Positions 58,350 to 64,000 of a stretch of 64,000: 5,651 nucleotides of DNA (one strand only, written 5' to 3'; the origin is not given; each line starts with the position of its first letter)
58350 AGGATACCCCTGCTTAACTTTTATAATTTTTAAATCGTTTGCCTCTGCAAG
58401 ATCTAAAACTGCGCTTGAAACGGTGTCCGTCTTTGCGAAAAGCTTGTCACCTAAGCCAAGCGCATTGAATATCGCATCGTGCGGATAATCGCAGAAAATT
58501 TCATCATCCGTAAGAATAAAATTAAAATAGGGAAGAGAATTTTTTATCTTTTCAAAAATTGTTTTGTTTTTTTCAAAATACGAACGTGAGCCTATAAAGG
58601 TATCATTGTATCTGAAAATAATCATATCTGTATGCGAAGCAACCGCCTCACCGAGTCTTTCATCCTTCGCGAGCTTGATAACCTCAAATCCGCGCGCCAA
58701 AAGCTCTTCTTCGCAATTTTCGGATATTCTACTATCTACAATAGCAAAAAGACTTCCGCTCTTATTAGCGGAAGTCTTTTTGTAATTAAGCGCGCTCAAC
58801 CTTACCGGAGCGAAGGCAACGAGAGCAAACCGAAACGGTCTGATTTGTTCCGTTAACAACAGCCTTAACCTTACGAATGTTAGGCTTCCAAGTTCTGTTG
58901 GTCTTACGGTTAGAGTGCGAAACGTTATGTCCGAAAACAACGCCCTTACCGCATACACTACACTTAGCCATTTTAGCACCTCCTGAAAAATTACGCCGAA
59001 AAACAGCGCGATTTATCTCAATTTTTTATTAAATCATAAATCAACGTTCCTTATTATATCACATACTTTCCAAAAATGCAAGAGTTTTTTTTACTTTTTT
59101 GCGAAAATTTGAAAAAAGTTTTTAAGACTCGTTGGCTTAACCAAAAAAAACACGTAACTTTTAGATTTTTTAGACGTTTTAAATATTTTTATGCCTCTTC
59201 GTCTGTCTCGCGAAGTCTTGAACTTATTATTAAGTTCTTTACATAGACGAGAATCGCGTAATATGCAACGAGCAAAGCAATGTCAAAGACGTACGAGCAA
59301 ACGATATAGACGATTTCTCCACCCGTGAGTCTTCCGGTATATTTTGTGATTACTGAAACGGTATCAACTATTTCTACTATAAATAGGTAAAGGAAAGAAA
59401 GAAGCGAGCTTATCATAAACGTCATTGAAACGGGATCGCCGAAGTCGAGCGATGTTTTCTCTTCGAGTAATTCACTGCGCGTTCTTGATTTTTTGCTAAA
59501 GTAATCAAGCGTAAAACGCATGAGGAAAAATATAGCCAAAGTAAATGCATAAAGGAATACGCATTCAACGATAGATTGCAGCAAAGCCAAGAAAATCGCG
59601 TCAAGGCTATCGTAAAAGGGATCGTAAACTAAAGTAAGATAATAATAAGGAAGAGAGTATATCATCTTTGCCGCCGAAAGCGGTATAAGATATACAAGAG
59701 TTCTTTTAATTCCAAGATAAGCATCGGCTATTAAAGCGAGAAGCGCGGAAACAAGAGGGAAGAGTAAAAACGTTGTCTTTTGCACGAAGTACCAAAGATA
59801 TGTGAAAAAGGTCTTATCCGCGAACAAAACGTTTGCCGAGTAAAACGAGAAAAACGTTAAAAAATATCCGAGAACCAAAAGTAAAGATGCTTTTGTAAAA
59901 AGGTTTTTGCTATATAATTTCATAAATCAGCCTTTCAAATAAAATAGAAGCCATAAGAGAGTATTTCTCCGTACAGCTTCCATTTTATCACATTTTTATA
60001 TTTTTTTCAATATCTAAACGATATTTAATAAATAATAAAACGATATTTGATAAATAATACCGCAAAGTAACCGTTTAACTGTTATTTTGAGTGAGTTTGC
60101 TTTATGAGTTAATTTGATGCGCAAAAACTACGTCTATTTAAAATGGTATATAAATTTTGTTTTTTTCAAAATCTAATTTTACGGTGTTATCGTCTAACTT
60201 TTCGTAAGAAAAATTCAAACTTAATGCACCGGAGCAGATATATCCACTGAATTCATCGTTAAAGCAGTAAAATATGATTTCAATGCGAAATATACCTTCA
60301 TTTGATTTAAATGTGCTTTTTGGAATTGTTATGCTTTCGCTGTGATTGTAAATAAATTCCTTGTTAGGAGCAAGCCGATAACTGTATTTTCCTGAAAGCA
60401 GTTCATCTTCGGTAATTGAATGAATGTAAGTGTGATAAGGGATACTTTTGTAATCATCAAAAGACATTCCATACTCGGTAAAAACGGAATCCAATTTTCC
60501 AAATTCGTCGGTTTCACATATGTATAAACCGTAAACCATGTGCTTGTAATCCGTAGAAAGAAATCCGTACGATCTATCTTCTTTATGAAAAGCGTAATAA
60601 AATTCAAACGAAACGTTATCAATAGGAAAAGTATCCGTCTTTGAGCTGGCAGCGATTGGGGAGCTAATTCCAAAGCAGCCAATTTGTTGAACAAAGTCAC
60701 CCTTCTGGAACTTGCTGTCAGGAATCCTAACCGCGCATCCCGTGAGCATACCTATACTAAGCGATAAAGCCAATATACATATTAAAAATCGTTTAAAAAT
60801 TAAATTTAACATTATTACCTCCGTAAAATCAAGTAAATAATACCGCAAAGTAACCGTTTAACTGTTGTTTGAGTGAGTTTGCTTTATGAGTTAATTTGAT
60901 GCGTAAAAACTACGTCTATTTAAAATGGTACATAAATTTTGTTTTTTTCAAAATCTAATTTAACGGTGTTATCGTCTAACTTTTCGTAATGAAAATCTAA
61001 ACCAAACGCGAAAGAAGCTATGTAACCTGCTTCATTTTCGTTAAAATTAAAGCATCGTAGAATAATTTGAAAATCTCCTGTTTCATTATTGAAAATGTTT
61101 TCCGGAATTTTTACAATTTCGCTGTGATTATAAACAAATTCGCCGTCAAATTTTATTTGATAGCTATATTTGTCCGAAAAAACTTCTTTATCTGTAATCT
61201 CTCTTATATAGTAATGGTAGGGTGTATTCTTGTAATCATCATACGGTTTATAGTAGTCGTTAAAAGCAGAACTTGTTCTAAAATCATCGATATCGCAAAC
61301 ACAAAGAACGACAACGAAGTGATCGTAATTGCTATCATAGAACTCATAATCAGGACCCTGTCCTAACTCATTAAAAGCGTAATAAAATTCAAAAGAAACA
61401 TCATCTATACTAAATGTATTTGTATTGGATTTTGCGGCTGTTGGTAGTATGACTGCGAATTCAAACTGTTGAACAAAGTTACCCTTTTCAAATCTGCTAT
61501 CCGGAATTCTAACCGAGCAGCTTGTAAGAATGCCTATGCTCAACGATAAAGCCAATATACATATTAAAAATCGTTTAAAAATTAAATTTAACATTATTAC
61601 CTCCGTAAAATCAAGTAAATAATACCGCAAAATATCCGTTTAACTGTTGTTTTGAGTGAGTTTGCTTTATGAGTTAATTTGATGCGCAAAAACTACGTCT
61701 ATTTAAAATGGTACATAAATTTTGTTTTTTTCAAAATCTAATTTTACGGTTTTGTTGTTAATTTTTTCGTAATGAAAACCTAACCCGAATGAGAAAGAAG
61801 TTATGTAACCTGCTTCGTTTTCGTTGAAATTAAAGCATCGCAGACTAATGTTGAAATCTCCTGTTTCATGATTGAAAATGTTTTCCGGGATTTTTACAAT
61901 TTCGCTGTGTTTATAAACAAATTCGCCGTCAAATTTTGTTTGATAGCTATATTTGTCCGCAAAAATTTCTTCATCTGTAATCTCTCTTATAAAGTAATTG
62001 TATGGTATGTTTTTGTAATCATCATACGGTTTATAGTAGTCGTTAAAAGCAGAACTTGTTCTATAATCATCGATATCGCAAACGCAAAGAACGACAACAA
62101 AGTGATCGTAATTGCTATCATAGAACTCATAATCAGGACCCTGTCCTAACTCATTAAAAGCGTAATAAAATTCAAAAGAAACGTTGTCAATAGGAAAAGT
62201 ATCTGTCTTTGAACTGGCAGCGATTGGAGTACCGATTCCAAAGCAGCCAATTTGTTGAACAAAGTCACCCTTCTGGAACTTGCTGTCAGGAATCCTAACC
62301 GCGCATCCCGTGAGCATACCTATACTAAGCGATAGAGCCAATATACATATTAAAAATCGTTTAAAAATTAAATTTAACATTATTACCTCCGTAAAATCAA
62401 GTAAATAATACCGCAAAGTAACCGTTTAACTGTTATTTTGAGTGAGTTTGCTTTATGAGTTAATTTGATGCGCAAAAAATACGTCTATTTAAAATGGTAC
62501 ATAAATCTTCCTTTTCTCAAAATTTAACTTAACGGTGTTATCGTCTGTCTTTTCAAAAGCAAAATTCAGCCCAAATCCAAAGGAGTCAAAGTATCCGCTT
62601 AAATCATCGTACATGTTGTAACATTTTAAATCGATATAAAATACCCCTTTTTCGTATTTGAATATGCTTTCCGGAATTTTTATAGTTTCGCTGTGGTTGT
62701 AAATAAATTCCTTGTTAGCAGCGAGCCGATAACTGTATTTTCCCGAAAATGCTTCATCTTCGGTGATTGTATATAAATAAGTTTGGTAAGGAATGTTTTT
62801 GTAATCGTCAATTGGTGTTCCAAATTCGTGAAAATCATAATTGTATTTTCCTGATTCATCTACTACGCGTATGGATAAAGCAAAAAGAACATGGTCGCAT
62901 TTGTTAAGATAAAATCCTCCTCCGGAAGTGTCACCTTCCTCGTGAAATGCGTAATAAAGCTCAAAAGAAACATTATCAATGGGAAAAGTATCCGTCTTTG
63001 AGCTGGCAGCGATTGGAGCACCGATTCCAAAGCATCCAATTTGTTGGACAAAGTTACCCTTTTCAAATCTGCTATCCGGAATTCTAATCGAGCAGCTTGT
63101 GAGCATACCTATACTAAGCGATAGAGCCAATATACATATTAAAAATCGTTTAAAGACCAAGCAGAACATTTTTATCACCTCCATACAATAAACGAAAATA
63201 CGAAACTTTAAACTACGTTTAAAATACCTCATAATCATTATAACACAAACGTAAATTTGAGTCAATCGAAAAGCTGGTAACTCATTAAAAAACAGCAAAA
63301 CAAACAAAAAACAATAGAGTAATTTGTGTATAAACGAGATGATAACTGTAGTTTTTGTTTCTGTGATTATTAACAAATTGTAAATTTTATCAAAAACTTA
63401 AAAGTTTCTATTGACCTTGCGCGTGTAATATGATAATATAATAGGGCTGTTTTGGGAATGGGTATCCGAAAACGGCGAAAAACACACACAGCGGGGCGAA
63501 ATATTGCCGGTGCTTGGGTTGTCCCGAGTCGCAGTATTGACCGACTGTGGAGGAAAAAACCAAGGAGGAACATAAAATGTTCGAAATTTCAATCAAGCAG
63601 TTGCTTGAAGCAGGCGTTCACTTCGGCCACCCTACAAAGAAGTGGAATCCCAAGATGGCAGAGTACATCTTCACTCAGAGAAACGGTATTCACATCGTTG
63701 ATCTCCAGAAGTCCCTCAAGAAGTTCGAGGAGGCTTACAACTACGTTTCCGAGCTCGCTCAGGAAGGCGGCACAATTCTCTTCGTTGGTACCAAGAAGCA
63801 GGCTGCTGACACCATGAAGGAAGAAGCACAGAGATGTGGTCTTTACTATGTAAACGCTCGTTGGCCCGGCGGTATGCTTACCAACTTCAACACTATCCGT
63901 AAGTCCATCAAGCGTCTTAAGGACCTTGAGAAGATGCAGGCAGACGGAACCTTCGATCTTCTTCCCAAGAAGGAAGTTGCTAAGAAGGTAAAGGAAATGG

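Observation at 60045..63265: Four-copy tandem array of lipoprotein paralogs with near-identical signal peptides and spacers but diversified bodies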

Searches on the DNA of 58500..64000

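Call 116: search_rna_families(source=window, start=58500, end=64000, threshold=evalue, max_evalue=0.1)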
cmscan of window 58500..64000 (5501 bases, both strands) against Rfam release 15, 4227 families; matches with E-value up to 0.1: 1.
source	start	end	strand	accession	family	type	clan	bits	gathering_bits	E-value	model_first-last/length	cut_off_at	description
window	63465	63559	+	RF00127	t44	Gene; sRNA;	-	27.2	44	0.013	1-95/95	no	t44 RNA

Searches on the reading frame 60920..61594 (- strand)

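Call 5: search_protein_families(library=pfam, proteins=[window:60920-61594:-], max_evalue=1)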
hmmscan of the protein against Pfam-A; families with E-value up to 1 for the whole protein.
window:60920-61594:- (224 aa): 0 families

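Call 6: search_protein_families(library=ncbifam, proteins=[window:60920-61594:-], max_evalue=1)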
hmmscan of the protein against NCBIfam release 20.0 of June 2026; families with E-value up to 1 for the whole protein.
window:60920-61594:- (224 aa): 0 families

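Call 65: search_protein_families(library=phrogs, proteins=[window:60920-61594:-], max_evalue=0.1)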
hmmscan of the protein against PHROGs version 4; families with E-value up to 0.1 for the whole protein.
window:60920-61594:- (224 aa): 1 family
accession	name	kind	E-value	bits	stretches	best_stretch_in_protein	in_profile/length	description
phrog_17246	-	unknown function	0.049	14.7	0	147-172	6-31/58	-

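Call 66: search_protein_families(library=padloc, proteins=[window:60920-61594:-], max_evalue=0.1)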
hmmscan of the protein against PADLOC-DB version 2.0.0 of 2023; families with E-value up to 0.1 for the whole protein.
window:60920-61594:- (224 aa): 0 families
